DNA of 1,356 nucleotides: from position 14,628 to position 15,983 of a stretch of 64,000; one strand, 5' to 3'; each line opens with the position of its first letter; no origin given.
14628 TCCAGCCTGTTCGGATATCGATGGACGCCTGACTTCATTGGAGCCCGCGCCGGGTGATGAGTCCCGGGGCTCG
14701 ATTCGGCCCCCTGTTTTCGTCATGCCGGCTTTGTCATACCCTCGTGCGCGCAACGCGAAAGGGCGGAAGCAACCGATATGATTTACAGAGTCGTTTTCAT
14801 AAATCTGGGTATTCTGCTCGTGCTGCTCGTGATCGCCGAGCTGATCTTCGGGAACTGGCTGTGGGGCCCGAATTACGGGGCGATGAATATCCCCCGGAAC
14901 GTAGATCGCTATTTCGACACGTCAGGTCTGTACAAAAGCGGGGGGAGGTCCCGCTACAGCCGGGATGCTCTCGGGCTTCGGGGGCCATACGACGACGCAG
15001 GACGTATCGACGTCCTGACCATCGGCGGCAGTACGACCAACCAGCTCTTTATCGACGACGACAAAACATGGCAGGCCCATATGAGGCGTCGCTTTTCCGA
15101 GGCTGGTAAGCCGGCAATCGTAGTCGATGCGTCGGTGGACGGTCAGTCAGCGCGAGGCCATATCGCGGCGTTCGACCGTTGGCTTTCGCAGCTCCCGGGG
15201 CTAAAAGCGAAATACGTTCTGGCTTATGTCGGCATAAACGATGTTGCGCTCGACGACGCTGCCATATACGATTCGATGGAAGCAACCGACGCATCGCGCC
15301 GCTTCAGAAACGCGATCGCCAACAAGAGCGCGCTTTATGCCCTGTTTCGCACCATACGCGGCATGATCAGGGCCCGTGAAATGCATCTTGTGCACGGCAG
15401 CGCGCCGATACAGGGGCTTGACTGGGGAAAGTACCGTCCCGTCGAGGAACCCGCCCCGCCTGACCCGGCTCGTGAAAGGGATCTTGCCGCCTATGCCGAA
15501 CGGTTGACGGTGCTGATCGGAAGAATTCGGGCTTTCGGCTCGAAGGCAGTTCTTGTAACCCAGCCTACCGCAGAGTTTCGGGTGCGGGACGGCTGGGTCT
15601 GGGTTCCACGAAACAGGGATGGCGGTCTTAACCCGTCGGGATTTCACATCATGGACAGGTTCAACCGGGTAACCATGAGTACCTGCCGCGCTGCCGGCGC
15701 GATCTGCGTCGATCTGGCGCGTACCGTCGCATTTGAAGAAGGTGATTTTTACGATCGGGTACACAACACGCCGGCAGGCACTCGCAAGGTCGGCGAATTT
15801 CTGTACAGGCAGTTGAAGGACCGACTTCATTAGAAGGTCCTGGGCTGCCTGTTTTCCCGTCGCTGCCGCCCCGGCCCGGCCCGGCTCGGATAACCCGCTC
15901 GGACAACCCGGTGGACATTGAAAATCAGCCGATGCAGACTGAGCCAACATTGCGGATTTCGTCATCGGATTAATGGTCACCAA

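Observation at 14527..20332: Five-gene, compositionally mosaic glycan-modification cassette inserted in the lptF|pepA divergent intergenic region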

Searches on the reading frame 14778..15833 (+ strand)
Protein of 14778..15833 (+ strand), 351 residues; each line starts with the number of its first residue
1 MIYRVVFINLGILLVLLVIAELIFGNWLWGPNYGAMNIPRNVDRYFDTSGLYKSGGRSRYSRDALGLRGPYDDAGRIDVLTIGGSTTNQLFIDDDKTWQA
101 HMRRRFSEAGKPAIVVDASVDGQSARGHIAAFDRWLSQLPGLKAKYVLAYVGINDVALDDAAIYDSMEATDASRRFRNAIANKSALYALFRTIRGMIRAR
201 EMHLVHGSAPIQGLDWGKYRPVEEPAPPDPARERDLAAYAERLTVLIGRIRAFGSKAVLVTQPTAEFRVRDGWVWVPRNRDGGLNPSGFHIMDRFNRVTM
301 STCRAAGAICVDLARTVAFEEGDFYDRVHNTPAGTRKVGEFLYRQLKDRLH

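Call 4: search_protein_families(library=pfam, proteins=[window:14778-15833:+], max_evalue=0.01)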
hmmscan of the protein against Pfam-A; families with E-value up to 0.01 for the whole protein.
window:14778-15833:+ (351 aa): 2 families
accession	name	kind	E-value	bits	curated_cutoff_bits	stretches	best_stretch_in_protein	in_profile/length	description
PF13472.12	Lipase_GDSL_2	-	1.2e-12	49.2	32.9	2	82-242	2-134/178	GDSL-like Lipase/Acylhydrolase family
PF00657.28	Lipase_GDSL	-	0.00093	19.8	23.6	1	80-340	2-206/208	GDSL-like Lipase/Acylhydrolase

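Call 5: search_protein_families(library=ncbifam, proteins=[window:14778-15833:+], max_evalue=0.01)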
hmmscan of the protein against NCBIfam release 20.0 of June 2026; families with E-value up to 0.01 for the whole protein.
window:14778-15833:+ (351 aa): 0 families

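Call 29: search_solved_structures(query=window:14778-15833:+, max_evalue=1)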
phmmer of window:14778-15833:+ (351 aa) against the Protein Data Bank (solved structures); distinct sequences matched with E-value up to 1: 5.
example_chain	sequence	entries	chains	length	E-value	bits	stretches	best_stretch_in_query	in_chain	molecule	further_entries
4jgg_A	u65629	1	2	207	0.0093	18.4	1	77-138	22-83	Esterase TesA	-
7c23_A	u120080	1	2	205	0.21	14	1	76-156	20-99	Carboxylesterase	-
7c29_A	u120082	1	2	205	0.23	13.8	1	76-156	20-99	Carboxylesterase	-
6syn_A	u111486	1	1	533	0.66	12.3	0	103-150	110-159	Peptidoglycan D,D-transpeptidase FtsI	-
6tud_AAA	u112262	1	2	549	0.68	12.3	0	103-150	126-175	Peptidoglycan D,D-transpeptidase FtsI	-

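Call 60: find_related_loci(query=A3, collection=metagenome_contigs, flank=8000)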
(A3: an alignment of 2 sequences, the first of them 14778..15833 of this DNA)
Query A3 (351 aa) in metagenome_contigs; peptide patterns used: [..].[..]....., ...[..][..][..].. (x = any residue, [..] = any of these).
147 stretches matched a pattern; 38 encode a relative of the query (tblastn E <= 1e-3); 38 distinct loci.
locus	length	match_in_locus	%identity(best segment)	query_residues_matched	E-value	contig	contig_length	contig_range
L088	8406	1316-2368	100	1-351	0e+0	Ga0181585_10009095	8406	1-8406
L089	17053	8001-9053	100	1-351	0e+0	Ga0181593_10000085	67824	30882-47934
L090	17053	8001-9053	99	1-351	0e+0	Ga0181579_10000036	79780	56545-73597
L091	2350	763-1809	53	1-348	5e-138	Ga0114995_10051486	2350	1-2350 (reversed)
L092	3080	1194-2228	48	4-347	7e-117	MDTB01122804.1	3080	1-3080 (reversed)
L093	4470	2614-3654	51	4-350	4e-112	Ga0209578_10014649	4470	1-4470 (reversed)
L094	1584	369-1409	46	2-347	3e-119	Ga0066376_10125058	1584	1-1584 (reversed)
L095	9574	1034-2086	42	4-350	4e-94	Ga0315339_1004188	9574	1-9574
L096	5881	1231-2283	44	2-347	1e-89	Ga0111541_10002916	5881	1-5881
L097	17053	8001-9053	43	4-350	3e-87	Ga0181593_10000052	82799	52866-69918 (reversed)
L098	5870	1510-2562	43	4-350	3e-87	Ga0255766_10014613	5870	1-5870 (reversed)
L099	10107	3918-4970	43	4-350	3e-87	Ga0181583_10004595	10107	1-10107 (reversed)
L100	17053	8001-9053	43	4-350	3e-87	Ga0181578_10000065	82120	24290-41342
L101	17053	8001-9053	41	5-347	6e-82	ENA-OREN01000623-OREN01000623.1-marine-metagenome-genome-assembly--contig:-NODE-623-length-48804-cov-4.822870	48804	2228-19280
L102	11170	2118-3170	42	5-347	4e-81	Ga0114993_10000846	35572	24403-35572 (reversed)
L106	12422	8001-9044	39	2-350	5e-72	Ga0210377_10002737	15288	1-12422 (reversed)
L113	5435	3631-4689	34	4-347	6e-52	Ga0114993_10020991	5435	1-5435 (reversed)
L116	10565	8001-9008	28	17-346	6e-39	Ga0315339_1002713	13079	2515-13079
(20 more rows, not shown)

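Call 64: search_protein_families(library=pfam, proteins=[L095:9-1007:+, L101:6607-7962:+, L101:9135-10844:+, L101:10943-11875:+, L106:6838-7989:+, L106:9038-10969:-, L116:5940-7805:-, L116:9084-9485:+, L113:193-2010:+, L113:2023-3018:+], max_evalue=0.001)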
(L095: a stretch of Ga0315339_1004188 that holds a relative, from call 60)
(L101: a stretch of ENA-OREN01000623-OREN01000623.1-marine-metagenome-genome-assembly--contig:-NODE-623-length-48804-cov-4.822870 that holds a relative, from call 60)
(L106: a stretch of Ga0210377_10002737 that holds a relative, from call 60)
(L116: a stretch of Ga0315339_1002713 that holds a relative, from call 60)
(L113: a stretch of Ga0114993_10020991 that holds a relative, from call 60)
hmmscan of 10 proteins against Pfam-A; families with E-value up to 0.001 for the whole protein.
L095:9-1007:+ (332 aa): 4 families
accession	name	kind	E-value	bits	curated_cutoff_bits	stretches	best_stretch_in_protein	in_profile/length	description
PF12806.12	Acyl-CoA_dh_C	-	1.7e-29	102.9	30.3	1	204-326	5-122/124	Acetyl-CoA dehydrogenase C-terminal like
PF00441.29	Acyl-CoA_dh_1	-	1.8e-27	96.7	22.4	1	18-184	1-145/150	Acyl-CoA dehydrogenase, C-terminal domain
PF08028.16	Acyl-CoA_dh_2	-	8.1e-08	33.1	22.7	1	35-177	3-133/134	Acyl-CoA dehydrogenase, C-terminal domain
PF22924.1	ACOX_C_alpha1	-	1.3e-06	28.7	27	1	31-179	7-159/169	Acyl-CoA oxidase, C-alpha1 domain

L101:6607-7962:+ (451 aa): 2 families
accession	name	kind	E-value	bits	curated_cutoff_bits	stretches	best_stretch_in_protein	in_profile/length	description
PF19301.5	LigXa_C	-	1.1e-30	107.3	27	1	142-411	1-255/304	LigXa C-terminal domain like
PF00355.32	Rieske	-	1.1e-16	60.9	20.3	1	35-119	2-84/88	Rieske [2Fe-2S] domain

L101:9135-10844:+ (569 aa): 4 families
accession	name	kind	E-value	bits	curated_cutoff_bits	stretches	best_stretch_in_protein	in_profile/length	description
PF02518.31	HATPase_c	-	8.1e-27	94.3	26.4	1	457-568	1-110/111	Histidine kinase-, DNA gyrase B-, and HSP90-like ATPase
PF00512.31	HisKA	-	1.1e-21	77.1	26.9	1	344-411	2-66/66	His Kinase A (phospho-acceptor) domain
PF00989.32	PAS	-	1.7e-08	34.9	22.6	1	233-333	7-112/113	PAS fold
PF13426.13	PAS_9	-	3.4e-07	30.9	27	1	240-335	4-102/103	PAS domain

L101:10943-11875:+ (310 aa): 1 family
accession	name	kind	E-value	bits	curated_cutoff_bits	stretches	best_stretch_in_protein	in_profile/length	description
PF01557.24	FAA_hydrolase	-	6.6e-50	170.2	23.9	1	88-273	17-212/214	Fumarylacetoacetate (FAA) hydrolase C-terminal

L106:6838-7989:+ (383 aa): 1 family
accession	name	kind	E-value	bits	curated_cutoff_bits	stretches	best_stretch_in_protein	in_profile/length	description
PF13472.12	Lipase_GDSL_2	-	3.6e-12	47.6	32.9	1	111-273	1-143/178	GDSL-like Lipase/Acylhydrolase family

L106:9038-10969:- (643 aa): 0 families

L116:5940-7805:- (621 aa): 10 families
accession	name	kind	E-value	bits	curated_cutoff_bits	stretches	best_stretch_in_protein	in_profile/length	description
PF00005.33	ABC_tran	-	9.2e-50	169.2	25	2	327-458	1-137/137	ABC transporter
PF12848.13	ABC_tran_Xtn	-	4.1e-28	97.7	25.9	1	219-296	3-81/85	ABC transporter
PF13304.12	AAA_21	-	1.7e-18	68.2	27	1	413-488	221-302/304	AAA domain, putative AbiEii toxin, Type IV TA system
PF02463.25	SMC_N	-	1.2e-11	44.9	40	0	403-495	117-207/220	RecF/RecN/SMC N terminal domain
PF13555.12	AAA_29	-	2.9e-06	27.4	27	0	331-354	16-39/61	P-loop containing region of AAA domain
PF01926.29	MMR_HSR1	-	2.7e-05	24.7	21.9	0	339-362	1-24/113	50S ribosome-binding GTPase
PF13476.12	AAA_23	-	5e-05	24.5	27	0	341-357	23-39/201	AAA domain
PF03193.22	RsgA_GTPase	-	0.00011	22.5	30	0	334-369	104-138/174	RsgA GTPase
PF05729.18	NACHT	-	0.00053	20.3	26.7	0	340-360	3-23/167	NACHT domain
PF00004.35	AAA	-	0.00077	20.4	21.2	0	32-51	3-22/131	ATPase family associated with various cellular activities (AAA)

L116:9084-9485:+ (133 aa): 1 family
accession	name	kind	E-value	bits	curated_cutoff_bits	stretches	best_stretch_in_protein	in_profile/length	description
PF19588.4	SxtJ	-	4.4e-07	31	24.4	1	49-105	42-98/99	Saxitoxin biosynthesis operon protein SxtJ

L113:193-2010:+ (605 aa): 3 families
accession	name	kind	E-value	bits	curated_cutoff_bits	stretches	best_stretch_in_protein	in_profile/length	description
PF02543.21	Carbam_trans_N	-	5.4e-102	342.2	24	1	3-339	2-346/346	Carbamoyltransferase N-terminus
PF16861.10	Carbam_trans_C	-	3.4e-70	235.5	27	1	397-586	1-170/170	Carbamoyltransferase C-terminus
PF00814.31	TsaD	-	0.00048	20.4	24.8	0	262-307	190-231/264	tRNA N6-adenosine threonylcarbamoyltransferase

L113:2023-3018:+ (331 aa): 6 families
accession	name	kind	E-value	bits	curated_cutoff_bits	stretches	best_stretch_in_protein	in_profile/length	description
PF08241.18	Methyltransf_11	-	1.9e-15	57.7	21.2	1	105-201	1-95/95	Methyltransferase domain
PF13847.12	Methyltransf_31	-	4e-14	53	27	1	101-211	4-119/145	Methyltransferase domain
PF13649.12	Methyltransf_25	-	2.2e-12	47.9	27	1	104-197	1-97/97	Methyltransferase domain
PF13489.12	Methyltransf_23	-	2.4e-10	40.8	27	1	94-225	24-124/164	Methyltransferase domain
PF08242.18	Methyltransf_12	-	2.8e-10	41.2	30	1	105-198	1-97/98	Methyltransferase domain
PF05175.20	MTS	-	0.00022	21.4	23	1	100-174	31-106/170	Methyltransferase small domain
